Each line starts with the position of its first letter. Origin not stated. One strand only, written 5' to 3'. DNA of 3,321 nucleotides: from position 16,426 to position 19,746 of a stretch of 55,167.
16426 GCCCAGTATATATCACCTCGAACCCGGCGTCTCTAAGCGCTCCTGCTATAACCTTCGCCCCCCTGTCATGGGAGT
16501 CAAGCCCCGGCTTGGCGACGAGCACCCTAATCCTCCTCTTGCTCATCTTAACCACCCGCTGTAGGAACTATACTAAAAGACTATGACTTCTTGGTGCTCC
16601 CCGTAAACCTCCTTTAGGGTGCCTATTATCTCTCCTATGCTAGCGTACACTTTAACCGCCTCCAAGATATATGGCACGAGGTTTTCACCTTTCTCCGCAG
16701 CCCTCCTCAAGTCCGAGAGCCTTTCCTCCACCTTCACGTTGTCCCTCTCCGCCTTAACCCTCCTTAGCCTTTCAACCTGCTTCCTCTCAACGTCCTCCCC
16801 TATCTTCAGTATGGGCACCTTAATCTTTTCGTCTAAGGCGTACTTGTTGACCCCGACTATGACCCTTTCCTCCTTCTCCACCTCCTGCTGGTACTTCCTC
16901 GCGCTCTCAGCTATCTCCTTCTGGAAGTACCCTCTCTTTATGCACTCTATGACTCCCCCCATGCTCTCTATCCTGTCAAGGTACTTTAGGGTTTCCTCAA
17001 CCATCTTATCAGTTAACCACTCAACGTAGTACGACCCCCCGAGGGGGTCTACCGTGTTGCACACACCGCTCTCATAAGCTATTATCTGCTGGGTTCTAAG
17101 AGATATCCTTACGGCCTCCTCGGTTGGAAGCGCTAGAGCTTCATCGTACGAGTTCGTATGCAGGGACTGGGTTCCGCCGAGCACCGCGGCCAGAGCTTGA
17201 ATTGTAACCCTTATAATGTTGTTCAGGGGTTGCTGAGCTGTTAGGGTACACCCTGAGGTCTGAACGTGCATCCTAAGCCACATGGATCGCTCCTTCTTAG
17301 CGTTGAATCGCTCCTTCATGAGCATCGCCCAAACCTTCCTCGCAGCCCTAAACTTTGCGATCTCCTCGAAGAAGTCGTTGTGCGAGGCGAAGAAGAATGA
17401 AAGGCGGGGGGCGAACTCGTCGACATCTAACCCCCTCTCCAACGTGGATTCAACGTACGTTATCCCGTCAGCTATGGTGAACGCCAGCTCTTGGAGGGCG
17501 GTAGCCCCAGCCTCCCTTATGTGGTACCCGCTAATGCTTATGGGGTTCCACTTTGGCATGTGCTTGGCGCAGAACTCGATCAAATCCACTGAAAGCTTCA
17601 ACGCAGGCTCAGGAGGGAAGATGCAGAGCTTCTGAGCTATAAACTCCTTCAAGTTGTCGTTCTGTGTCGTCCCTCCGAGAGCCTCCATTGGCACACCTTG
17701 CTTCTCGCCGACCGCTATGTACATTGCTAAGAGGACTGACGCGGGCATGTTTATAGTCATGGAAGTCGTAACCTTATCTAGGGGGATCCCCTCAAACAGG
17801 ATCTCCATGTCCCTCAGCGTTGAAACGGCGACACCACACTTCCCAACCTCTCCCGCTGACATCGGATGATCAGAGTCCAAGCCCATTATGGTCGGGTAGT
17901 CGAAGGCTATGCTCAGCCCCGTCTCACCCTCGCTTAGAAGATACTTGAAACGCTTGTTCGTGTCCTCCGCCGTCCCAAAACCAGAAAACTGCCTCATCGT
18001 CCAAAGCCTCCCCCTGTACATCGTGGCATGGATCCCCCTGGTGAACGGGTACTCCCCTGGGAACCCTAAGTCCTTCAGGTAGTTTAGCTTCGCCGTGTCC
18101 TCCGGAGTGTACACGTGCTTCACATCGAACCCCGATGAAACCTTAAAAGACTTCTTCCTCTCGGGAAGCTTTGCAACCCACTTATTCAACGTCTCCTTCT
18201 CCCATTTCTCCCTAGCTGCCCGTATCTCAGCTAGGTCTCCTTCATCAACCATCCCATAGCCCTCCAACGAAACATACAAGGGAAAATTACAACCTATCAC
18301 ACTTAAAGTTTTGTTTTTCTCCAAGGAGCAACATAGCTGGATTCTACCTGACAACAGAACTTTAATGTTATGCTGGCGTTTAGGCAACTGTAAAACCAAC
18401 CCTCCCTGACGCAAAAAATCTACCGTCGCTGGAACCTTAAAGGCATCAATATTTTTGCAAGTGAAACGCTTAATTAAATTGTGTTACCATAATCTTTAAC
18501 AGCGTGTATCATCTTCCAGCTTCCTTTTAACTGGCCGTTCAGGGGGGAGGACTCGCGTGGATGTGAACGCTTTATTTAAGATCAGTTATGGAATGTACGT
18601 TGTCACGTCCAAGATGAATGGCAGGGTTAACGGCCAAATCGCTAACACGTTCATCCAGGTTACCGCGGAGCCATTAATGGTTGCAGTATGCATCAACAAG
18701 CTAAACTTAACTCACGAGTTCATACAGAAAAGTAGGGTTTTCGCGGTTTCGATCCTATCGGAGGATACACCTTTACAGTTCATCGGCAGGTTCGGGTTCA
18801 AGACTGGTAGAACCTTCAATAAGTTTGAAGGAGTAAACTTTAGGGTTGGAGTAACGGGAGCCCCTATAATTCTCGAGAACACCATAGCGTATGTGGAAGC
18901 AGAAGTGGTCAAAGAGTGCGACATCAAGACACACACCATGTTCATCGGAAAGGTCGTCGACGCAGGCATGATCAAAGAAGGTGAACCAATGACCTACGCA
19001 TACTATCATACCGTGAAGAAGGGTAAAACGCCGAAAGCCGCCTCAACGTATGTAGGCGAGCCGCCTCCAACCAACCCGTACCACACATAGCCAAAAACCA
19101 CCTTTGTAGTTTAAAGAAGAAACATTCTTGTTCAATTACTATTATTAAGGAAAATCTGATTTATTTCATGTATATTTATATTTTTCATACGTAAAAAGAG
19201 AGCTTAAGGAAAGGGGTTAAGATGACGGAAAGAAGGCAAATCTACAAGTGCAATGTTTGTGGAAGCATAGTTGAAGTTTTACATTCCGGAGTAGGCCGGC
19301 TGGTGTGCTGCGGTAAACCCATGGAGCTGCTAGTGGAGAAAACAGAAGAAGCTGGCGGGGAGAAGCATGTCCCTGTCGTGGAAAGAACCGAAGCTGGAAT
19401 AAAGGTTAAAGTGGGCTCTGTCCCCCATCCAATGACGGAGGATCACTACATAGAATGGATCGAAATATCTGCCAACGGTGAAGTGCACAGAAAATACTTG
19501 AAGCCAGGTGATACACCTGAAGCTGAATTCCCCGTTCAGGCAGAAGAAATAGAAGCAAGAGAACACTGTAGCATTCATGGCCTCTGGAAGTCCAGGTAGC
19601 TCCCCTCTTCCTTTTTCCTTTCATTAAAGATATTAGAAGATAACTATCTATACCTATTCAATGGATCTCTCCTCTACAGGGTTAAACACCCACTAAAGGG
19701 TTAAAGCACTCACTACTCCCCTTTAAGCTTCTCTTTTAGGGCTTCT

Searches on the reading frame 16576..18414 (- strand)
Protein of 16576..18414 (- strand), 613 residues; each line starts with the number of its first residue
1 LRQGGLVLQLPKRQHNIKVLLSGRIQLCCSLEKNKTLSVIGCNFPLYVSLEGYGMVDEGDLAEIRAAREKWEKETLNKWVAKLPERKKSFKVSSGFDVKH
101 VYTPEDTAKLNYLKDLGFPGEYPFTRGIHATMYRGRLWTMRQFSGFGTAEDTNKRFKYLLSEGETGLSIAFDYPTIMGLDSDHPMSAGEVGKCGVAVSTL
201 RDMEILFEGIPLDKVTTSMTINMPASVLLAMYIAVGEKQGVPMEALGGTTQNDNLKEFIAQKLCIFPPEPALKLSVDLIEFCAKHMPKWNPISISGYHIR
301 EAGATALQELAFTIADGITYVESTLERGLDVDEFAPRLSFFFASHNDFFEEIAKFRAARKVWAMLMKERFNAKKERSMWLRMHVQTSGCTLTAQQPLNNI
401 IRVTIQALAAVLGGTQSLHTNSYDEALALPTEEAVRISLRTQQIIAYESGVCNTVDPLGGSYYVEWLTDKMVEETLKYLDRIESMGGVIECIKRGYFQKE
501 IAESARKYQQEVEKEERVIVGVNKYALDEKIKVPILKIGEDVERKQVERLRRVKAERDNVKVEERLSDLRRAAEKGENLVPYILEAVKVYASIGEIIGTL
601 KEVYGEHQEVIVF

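Call 6: search_protein_families(library=pfam, proteins=[window:16576-18414:-])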
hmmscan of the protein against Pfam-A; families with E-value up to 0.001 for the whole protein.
window:16576-18414:- (613 aa): 1 family
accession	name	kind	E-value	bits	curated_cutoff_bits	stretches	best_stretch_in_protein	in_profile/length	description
PF01642.28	MM_CoA_mutase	-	1e-228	760.5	22.1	1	93-605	3-512/512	Methylmalonyl-CoA mutase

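Call 46: search_solved_structures(query=window:16576-18252:-, show_alignments=0, max_evalue=1e-30)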
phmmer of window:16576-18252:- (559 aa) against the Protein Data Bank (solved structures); distinct sequences matched with E-value up to 1e-30: 10.
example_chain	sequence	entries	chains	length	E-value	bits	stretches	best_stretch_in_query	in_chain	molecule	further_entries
4r3u_A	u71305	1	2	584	1e-182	611.8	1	9-559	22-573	2-hydroxyisobutyryl-CoA mutase large subunit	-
8gju_J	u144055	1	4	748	1.1e-154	519.3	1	36-554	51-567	Methylmalonyl-CoA mutase, mitochondrial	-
2xij_A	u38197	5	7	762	1.2e-154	519.3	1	36-554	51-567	METHYLMALONYL-COA MUTASE, MITOCHONDRIAL | Methylmalonyl-CoA mutase, mitochondrial precursor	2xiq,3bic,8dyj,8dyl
6oxc_A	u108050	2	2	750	1.5e-139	469.4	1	38-555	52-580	Methylmalonyl-CoA mutase large subunit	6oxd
5req_A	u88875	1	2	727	9.5e-133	447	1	64-554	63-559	PROTEIN (METHYLMALONYL-COA MUTASE ALPHA-SUBUNIT)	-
1req_A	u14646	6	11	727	2.5e-132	445.6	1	64-554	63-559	METHYLMALONYL-COA MUTASE | PROTEIN (METHYLMALONYL-COA MUTASE)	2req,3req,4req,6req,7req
1e1c_A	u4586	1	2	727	6.1e-131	441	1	64-554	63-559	METHYLMALONYL-COA MUTASE ALPHA CHAIN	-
8ssl_A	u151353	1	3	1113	7e-91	308.8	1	190-554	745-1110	Fused isobutyryl-CoA mutase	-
4xc6_A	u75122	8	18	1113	7e-91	308.8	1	190-554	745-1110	Isobutyryl-CoA mutase fused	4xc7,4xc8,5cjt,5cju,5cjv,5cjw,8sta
1e1c_B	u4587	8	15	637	5.4e-33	117.8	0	214-449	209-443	METHYLMALONYL-COA MUTASE BETA CHAIN | METHYLMALONYL-COA MUTASE | PROTEIN (METHYLMALONYL-COA MUTASE BETA-SUBUNIT)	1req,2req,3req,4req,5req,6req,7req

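Call 47: search_protein_families(library=ncbifam, proteins=[window:16576-18252:-], max_evalue=1e-10)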
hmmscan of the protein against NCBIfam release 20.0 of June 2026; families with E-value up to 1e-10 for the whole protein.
window:16576-18252:- (559 aa): 4 families
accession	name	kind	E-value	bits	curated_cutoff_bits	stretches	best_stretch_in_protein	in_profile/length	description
TIGR00641.1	acid_CoA_mut_N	subfamily_domain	1.2e-248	825.6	303.8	1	36-555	1-524/528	methylmalonyl-CoA mutase N-terminal domain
NF006944.0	PRK09426.1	equivalog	2.5e-197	657.2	876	1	19-556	18-554/721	methylmalonyl-CoA mutase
NF045497.1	IsobCoAmut_IcmF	equivalog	1.7e-113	380.4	1500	2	190-553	706-1072/1076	fused isobutyryl-CoA mutase/GTPase IcmF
TIGR00642.1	mmCoA_mut_beta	equivalog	1.8e-60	204.9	617.25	1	24-473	32-452/620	methylmalonyl-CoA mutase small subunit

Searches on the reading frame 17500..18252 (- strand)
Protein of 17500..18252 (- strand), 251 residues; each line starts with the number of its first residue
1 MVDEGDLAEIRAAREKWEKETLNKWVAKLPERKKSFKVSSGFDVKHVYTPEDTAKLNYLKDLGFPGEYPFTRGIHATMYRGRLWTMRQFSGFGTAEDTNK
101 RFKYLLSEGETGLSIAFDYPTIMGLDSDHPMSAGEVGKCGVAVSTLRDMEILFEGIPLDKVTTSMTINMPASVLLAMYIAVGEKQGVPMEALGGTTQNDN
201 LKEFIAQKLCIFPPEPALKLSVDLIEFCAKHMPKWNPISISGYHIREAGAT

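Call 48: search_solved_structures(query=window:17500-18252:-, show_alignments=4, max_evalue=1e-30)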
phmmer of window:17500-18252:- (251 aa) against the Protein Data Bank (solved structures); distinct sequences matched with E-value up to 1e-30: 7.
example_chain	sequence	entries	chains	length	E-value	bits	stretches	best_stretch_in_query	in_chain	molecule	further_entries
4r3u_A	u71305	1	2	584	4.4e-83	281.8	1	9-250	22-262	2-hydroxyisobutyryl-CoA mutase large subunit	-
8gju_J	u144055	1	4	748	2.6e-65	223.6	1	36-250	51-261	Methylmalonyl-CoA mutase, mitochondrial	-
2xij_A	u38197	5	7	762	2.7e-65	223.5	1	36-250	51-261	METHYLMALONYL-COA MUTASE, MITOCHONDRIAL | Methylmalonyl-CoA mutase, mitochondrial precursor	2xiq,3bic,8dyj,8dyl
5req_A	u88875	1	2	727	2.3e-58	200.8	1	64-251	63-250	PROTEIN (METHYLMALONYL-COA MUTASE ALPHA-SUBUNIT)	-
6oxc_A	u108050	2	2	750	2.5e-58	200.7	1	38-251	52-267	Methylmalonyl-CoA mutase large subunit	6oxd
1req_A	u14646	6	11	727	6.2e-58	199.4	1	64-251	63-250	METHYLMALONYL-COA MUTASE | PROTEIN (METHYLMALONYL-COA MUTASE)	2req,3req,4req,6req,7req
1e1c_A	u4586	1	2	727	1.6e-56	194.9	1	64-251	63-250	METHYLMALONYL-COA MUTASE ALPHA CHAIN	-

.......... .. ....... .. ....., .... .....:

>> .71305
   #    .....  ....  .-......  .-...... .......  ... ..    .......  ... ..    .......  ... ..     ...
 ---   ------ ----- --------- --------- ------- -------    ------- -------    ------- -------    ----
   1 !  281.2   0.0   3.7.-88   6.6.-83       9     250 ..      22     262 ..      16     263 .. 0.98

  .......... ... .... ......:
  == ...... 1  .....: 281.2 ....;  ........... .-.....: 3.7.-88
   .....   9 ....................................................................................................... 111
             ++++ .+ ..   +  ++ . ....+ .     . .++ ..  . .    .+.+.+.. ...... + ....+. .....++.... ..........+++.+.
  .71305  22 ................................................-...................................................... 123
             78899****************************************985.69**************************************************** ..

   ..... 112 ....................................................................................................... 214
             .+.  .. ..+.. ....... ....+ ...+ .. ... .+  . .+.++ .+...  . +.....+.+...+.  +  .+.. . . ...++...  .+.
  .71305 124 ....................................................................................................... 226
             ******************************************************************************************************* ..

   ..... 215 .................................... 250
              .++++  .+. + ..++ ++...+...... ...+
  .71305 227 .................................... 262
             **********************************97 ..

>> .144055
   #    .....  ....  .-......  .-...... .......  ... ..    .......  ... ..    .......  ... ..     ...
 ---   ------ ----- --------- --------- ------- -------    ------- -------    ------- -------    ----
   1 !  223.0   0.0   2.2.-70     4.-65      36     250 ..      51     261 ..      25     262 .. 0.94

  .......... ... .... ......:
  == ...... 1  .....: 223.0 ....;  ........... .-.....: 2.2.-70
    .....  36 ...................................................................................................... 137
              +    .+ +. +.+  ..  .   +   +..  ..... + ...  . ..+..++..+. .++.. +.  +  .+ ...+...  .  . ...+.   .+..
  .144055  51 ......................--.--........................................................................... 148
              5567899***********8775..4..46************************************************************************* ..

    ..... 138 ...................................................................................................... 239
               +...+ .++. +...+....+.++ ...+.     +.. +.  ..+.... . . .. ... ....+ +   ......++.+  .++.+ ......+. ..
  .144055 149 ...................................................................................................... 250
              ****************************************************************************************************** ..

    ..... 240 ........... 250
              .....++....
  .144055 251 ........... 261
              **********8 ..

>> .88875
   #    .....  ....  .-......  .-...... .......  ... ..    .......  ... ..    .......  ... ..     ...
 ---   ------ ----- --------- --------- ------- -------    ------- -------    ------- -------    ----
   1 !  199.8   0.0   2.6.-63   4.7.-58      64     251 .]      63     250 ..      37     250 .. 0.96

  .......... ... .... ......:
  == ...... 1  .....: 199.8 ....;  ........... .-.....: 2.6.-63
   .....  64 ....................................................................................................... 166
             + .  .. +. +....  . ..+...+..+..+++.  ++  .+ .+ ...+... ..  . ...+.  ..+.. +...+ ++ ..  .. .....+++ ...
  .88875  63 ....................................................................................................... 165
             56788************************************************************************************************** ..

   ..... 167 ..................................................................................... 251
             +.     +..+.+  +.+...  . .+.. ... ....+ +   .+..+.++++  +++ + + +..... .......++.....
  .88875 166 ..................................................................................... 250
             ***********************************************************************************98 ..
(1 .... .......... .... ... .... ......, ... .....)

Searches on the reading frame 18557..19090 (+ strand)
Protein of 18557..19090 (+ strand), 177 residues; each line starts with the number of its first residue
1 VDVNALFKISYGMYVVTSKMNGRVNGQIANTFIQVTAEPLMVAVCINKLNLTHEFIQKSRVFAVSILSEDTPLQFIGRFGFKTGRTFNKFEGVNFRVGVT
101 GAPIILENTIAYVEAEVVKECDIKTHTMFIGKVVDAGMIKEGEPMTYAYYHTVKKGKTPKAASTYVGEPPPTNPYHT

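Call 6: search_protein_families(library=pfam, proteins=[window:18557-19090:+])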
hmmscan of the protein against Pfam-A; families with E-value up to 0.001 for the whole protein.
window:18557-19090:+ (177 aa): 1 family
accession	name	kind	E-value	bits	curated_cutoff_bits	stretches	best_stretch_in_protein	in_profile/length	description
PF01613.24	Flavin_Reduct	-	2.6e-35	122.3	27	1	8-151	3-146/153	Flavin reductase like domain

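Call 47: search_protein_families(library=ncbifam, proteins=[window:18557-19090:+], max_evalue=1e-10)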
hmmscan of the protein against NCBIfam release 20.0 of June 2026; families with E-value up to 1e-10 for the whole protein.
window:18557-19090:+ (177 aa): 4 families
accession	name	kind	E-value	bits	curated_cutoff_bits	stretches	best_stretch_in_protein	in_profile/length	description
NF045733.1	StyMonoxStyB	equivalog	1.8e-14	54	200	1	10-147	12-141/150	styrene monooxygenase NADH-dependent flavin reductase subunit StyB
NF045630.1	monooxsub_HsaB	equivalog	3.3e-13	49.9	230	1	6-155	14-161/186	3-hydroxy-9,10-secoandrosta-1,3,5(10)-triene-9,17-dione monooxygenase reductase subunit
NF045919.1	HphnlacHdxRed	equivalog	3.7e-13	49.2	340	1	5-135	13-139/309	p-hydroxyphenylacetate 3-hydroxylase reductase component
TIGR03615.1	RutF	equivalog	4.9e-11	42.9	254.75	1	8-147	12-148/156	NADH-dependent FMN reductase RutF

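Call 69: search_solved_structures(query=window:18557-19087:+, max_evalue=0.00001)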
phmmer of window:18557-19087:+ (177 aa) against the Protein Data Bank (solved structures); distinct sequences matched with E-value up to 0.00001: 15.
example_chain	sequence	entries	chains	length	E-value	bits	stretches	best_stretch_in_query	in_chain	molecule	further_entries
1i0r_A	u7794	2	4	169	1.5e-61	210.2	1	1-166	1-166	CONSERVED HYPOTHETICAL PROTEIN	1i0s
1rz0_A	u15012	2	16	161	2.3e-17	66.4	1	4-155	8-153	phenol 2-hydroxylase component B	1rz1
4l82_A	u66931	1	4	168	1.7e-12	50.7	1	8-149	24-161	RifeA.00250.a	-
2d36_A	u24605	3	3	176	3.4e-11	46.4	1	7-147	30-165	hypothetical NADH-dependent FMN oxidoreductase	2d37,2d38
3nfw_A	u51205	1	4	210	3.5e-09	39.8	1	9-159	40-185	Flavin reductase-like, FMN-binding protein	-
1wgb_A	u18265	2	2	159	1.2e-08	38.1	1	6-146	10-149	probable flavoprotein | putative flavoprotein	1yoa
4r82_A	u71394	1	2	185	2.7e-08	37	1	13-141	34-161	Oxidoreductase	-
4hx6_A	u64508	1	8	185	3e-08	36.8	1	13-141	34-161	Oxidoreductase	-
3rh7_A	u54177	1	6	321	2e-07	34.1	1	10-134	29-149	Hypothetical oxidoreductase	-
3cb0_A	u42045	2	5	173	2.1e-07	34.1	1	19-148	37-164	4-HYDROXYPHENYLACETATE 3-MONOOXYGENASE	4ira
4ywn_A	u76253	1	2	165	2.6e-07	33.8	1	11-135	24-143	NADH-fmn oxidoreductase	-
2r0x_A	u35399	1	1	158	3.4e-07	33.4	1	5-147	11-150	Possible flavin reductase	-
4f07_A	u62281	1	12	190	1.2e-06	31.6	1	11-150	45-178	Styrene monooxygenase component 2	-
5zc2_B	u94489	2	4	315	1.3e-06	31.5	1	6-135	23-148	p-hydroxyphenylacetate 3-hydroxylase, reductase component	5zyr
1usc_A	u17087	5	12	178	3.9e-06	29.9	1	18-136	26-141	PUTATIVE STYRENE MONOOXYGENASE SMALL COMPONENT | FLAVOREDOXIN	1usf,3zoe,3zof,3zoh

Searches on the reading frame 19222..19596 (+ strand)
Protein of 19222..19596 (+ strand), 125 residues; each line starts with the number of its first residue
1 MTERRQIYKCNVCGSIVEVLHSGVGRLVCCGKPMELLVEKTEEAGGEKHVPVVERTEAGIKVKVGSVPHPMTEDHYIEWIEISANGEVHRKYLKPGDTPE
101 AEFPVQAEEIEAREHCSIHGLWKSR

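Call 65: search_protein_families(library=pfam, proteins=[window:19222-19596:+], max_evalue=0.00001)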
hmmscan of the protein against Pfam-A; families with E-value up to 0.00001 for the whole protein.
window:19222-19596:+ (125 aa): 2 families
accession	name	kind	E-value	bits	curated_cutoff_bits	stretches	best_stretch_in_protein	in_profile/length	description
PF01880.24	Desulfoferrodox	-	3.8e-21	75.9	22.2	1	43-124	3-97/98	Desulfoferrodoxin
PF06397.17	Desulfoferrod_N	-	6.3e-19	67.8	23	1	2-37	1-36/36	Desulfoferrodoxin, N-terminal domain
